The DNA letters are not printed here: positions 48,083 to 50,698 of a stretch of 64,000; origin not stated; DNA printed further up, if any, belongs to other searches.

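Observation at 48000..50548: PHP-phosphoesterase fused to SMC/ABC-like ATPase (Ppl-like single-gene anti-phage architecture) with overlapping small partner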

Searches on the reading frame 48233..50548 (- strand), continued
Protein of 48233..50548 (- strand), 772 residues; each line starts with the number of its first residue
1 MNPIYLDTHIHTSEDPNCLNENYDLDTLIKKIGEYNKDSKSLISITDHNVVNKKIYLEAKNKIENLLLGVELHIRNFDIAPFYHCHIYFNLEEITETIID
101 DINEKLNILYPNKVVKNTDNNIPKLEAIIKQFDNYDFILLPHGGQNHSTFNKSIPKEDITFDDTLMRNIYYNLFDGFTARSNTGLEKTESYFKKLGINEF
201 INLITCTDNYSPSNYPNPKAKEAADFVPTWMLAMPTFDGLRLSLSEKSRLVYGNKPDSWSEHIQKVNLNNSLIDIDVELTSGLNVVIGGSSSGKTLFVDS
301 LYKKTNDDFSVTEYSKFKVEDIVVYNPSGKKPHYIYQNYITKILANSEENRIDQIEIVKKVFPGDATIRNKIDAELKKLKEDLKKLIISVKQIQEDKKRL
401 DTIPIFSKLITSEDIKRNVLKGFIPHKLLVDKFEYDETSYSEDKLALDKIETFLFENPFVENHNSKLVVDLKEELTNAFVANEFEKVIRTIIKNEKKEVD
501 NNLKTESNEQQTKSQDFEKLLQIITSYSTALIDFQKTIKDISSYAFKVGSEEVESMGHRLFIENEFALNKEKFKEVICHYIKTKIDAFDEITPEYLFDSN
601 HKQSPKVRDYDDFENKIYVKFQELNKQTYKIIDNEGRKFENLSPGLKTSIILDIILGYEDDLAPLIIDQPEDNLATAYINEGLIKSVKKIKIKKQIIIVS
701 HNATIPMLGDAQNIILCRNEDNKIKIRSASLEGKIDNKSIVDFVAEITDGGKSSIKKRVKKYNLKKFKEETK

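Call 68: get_annotated_region(hit=H20, flank=4500)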
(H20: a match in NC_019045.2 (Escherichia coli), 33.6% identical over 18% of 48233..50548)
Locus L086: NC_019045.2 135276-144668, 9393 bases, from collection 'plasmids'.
description: Escherichia coli plasmid pNDM102337, complete sequence
organism: Escherichia coli (NCBI taxid 562)
taxonomy: Bacteria; Pseudomonadota; Gammaproteobacteria; Enterobacterales; Enterobacteriaceae; Escherichia; Escherichia coli
host: -; source: -; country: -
typing (MOB-suite, as given by PLSDB): conjugative; replicon IncC; relaxase MOBH,MOBH; mating-pair formation MPF_F
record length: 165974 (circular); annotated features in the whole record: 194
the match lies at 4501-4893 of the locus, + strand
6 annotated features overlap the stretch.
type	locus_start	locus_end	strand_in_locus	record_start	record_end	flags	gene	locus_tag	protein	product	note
CDS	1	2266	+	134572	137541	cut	-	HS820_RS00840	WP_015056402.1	type I restriction endonuclease subunit R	-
CDS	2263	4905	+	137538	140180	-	-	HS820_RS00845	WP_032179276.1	TrlF family AAA-like ATPase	-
CDS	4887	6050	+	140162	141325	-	-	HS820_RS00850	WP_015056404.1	RNA-binding domain-containing protein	-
CDS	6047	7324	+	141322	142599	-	-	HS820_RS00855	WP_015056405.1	restriction endonuclease subunit S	GO:0006304 - DNA modification [Evidence IEA]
CDS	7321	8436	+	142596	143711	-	-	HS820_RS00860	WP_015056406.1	AAA family ATPase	-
CDS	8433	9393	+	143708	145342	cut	-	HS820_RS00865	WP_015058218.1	type I restriction-modification system subunit M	GO:0009307 - DNA restriction-modification system [Evidence IEA]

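Call 69: get_annotated_region(hit=H1, flank=4500)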
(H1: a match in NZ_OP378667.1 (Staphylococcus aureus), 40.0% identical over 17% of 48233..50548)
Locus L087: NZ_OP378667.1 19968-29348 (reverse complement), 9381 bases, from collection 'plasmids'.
description: Staphylococcus aureus strain MRSA10075 plasmid pMRSA10075_2, complete sequence
organism: Staphylococcus aureus (NCBI taxid 1280)
taxonomy: Bacteria; Bacillota; Bacilli; Bacillales; Staphylococcaceae; Staphylococcus; Staphylococcus aureus
host: -; source: -; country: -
typing (MOB-suite, as given by PLSDB): mobilizable; replicon rep_cluster_1017,rep_cluster_1017,rep_cluster_1215
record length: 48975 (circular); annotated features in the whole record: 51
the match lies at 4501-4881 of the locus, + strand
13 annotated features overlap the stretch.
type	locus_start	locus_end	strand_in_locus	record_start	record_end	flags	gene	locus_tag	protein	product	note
CDS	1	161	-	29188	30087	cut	-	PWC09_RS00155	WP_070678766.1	Mph(C) family macrolide 2'-phosphotransferase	-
predicted_resistance_gene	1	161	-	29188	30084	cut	mph(C)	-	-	Mph(C) family macrolide 2'-phosphotransferase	predicted by amrfinderplus; class MACROLIDE; identity 99.67%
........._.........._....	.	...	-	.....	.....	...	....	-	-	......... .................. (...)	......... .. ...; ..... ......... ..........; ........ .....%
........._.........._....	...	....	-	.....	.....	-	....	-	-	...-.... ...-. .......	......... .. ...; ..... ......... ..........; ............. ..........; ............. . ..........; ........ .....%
predicted_resistance_gene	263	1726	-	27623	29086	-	msr(A)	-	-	ABC-F type ribosomal protection protein Msr(A)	predicted by amrfinderplus; class MACROLIDE/STREPTOGRAMIN; identity 99.8%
CDS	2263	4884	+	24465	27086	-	-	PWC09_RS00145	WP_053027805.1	TrlF family AAA-like ATPase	-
CDS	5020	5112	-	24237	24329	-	-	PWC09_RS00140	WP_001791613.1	type I toxin-antitoxin system Fst family toxin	-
CDS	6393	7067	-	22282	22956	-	-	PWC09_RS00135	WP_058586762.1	IS6-like element IS257 family transposase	GO:0006313 - DNA transposition [Evidence IEA]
CDS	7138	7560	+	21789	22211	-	-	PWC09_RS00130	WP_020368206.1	DegT/DnrJ/EryC1/StrS family aminotransferase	-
CDS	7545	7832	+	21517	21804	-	-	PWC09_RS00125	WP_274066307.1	class I SAM-dependent methyltransferase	-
CDS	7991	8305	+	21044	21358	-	-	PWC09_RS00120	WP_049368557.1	hypothetical protein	-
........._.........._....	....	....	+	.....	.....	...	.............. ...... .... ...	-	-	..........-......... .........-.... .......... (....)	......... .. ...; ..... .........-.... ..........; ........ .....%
predicted_resistance_gene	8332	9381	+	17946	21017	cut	mupA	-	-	mupirocin-resistant isoleucine--tRNA ligase MupA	predicted by amrfinderplus; class MUPIROCIN; identity 100.0%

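Call 70: find_encoding_contigs(protein=P0186, flank=3000, max_places=3)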
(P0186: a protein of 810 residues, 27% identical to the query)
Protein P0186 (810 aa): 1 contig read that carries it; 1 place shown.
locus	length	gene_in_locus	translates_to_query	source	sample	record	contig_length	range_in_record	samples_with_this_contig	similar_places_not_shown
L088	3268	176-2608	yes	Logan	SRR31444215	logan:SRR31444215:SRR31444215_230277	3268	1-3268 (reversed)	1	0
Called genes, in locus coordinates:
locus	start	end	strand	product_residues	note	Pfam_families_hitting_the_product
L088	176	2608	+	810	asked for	-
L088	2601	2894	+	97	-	-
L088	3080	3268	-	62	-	?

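Call 72: find_encoding_contigs(protein=P0190, flank=3000, max_places=2)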
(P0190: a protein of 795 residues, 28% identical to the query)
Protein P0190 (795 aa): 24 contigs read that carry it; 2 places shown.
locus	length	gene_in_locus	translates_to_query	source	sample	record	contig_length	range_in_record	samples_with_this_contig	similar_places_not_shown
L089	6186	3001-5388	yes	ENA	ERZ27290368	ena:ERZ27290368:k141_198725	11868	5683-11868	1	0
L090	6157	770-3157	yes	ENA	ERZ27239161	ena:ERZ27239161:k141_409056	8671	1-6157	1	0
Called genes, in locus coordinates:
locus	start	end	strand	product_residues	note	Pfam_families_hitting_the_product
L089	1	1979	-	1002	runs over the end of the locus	PF13620:CarboxypepD_reg, PF13715:CarbopepD_reg_2, PF07715:Plug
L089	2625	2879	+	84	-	PF01381:HTH_3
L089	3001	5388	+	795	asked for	PF02811:PHP (weak), PF13304:AAA_21 (faint)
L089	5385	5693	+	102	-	-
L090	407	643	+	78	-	PF12844:HTH_19 (weak), PF13443:HTH_26 (faint), PF01381:HTH_3 (weak)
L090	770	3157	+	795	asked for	PF02811:PHP (weak), PF13304:AAA_21 (faint)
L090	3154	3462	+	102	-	-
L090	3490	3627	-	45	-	-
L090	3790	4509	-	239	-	-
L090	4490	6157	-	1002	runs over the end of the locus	PF02384:N6_Mtase, PF20473:MmeI_Mtase, PF07669:Eco57I, PF12950:TaqI_C (weak)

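Call 73: find_encoding_contigs(protein=P0199, flank=3000, max_places=2)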
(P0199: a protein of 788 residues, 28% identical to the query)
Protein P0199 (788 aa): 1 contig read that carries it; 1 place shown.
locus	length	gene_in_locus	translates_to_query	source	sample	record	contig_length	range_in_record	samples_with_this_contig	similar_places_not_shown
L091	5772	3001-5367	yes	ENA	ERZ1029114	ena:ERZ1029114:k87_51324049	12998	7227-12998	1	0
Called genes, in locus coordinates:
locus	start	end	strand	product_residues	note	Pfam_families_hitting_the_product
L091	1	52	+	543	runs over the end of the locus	PF13676:TIR_2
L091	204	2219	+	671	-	PF01555:N6_N4_Mtase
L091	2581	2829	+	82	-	-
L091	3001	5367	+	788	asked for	PF02463:SMC_N, PF13304:AAA_21 (faint)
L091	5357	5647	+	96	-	-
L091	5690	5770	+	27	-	?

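Call 74: find_encoding_contigs(protein=P0204, flank=3000, max_places=2)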
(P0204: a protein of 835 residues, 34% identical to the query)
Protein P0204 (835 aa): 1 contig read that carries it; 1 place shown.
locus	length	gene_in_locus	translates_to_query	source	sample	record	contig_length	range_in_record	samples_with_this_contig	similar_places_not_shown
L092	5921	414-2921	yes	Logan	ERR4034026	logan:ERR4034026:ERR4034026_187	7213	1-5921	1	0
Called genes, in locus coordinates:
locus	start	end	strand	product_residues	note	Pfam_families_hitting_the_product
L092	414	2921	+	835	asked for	PF02811:PHP (weak)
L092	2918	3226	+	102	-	-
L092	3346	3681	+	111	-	-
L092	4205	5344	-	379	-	-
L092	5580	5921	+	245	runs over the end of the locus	-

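Call 75: find_encoding_contigs(protein=P0230, flank=3000, max_places=2)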
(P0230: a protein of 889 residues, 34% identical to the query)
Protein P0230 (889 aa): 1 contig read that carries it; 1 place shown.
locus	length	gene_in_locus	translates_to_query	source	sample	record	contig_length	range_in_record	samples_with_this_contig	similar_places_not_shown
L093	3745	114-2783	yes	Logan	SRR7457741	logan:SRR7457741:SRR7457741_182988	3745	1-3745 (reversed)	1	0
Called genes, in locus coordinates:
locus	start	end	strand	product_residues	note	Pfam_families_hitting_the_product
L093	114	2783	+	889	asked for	-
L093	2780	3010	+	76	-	-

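Call 82: find_encoding_contigs(protein=P0258, flank=3000, max_places=2)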
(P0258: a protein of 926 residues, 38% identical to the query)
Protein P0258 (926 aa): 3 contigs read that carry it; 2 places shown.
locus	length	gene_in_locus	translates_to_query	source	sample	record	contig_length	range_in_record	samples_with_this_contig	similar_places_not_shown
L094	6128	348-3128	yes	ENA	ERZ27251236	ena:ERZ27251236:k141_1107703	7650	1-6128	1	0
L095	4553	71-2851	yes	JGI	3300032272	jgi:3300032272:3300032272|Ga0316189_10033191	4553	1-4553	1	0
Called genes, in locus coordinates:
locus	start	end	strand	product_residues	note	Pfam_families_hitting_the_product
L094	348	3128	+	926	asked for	PF02463:SMC_N, PF13304:AAA_21 (faint)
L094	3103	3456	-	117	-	-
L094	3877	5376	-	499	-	PF13356:Arm-DNA-bind_3, PF00589:Phage_integrase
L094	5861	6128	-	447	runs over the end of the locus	-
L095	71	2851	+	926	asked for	PF02463:SMC_N, PF13304:AAA_21 (faint)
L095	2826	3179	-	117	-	-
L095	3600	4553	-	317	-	?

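Call 83: find_encoding_contigs(protein=P0234, flank=3000, max_places=2)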
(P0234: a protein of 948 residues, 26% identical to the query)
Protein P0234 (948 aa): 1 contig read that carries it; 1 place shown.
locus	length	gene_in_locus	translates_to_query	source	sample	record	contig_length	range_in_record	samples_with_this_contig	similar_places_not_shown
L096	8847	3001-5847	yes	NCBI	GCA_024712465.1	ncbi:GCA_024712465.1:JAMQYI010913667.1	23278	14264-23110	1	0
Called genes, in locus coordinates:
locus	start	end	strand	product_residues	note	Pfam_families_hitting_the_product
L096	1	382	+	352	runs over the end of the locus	PF01073:3Beta_HSD, PF01370:Epimerase, PF02719:Polysacc_synt_2 (weak), PF16363:GDP_Man_Dehyd, PF07993:NAD_binding_4, PF13460:NAD_binding_10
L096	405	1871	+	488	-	PF02350:Epimerase_2 (weak), PF04464:Glyphos_transf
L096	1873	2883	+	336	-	PF00535:Glycos_transf_2, PF10111:Glyco_tranf_2_2 (faint)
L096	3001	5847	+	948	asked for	PF02463:SMC_N (weak), PF13304:AAA_21 (weak)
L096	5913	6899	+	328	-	PF08795:DUF1796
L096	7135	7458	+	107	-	-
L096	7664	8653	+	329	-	PF00294:PfkB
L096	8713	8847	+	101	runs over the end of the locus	?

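Call 93: find_related_loci(query=A2, collection=viral_contigs, flank=6000)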
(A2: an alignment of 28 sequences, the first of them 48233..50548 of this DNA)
Query A2 (772 aa) in viral_contigs; peptide patterns used: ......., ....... (x = any residue, [..] = any of these).
57 stretches matched a pattern; 33 encode a relative of the query (tblastn E <= 1e-3); 33 distinct loci.
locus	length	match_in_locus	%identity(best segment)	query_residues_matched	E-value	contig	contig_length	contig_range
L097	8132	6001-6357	45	643-762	6e-21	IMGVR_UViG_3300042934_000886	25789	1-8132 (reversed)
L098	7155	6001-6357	42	643-762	2e-20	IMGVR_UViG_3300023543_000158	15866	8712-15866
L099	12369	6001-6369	37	637-764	2e-18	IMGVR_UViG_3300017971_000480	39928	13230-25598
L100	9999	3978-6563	39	7-764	5e-18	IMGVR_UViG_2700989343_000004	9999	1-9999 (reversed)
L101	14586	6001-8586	39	7-764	6e-18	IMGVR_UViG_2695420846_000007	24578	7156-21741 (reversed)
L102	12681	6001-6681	27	523-761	2e-17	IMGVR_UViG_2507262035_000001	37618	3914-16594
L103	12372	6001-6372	38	637-764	2e-17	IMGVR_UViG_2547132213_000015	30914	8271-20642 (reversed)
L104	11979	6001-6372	38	637-764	2e-17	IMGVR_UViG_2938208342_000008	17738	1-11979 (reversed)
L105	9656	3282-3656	36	636-762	7e-17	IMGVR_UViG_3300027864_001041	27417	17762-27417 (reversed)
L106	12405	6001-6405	31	614-761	6e-17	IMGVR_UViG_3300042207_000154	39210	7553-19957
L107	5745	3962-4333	37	637-764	9e-17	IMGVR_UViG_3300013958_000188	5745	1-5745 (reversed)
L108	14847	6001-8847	27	7-765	1e-16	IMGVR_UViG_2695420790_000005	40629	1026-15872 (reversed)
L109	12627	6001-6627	29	558-762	4e-16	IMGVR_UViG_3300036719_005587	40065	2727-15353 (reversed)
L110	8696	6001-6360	34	637-763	5e-16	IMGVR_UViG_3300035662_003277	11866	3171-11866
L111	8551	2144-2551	37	625-762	5e-16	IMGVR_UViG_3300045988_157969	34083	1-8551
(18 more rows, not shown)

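Call 97: list_cluster_members(proteins=[window:48233-50548:-, window:48003-48233:-])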
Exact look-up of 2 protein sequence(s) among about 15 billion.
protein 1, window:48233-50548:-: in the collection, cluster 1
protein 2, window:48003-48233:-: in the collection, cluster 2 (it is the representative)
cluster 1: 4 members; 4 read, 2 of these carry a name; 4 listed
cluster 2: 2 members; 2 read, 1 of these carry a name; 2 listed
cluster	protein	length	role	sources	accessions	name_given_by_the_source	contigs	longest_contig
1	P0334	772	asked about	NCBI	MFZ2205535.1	MAG: ATPase [Minisyncoccia bacterium]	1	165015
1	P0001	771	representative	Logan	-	-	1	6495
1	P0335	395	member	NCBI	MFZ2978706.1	MAG: ATPase, partial [Candidatus Magasanikiibacteriota bacterium]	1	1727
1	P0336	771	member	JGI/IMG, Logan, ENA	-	-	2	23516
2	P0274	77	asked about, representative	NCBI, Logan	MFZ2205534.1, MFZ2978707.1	MAG: hypothetical protein WA057_03490 [Candidatus Magasanikiibacteriota bacterium]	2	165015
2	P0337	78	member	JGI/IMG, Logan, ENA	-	-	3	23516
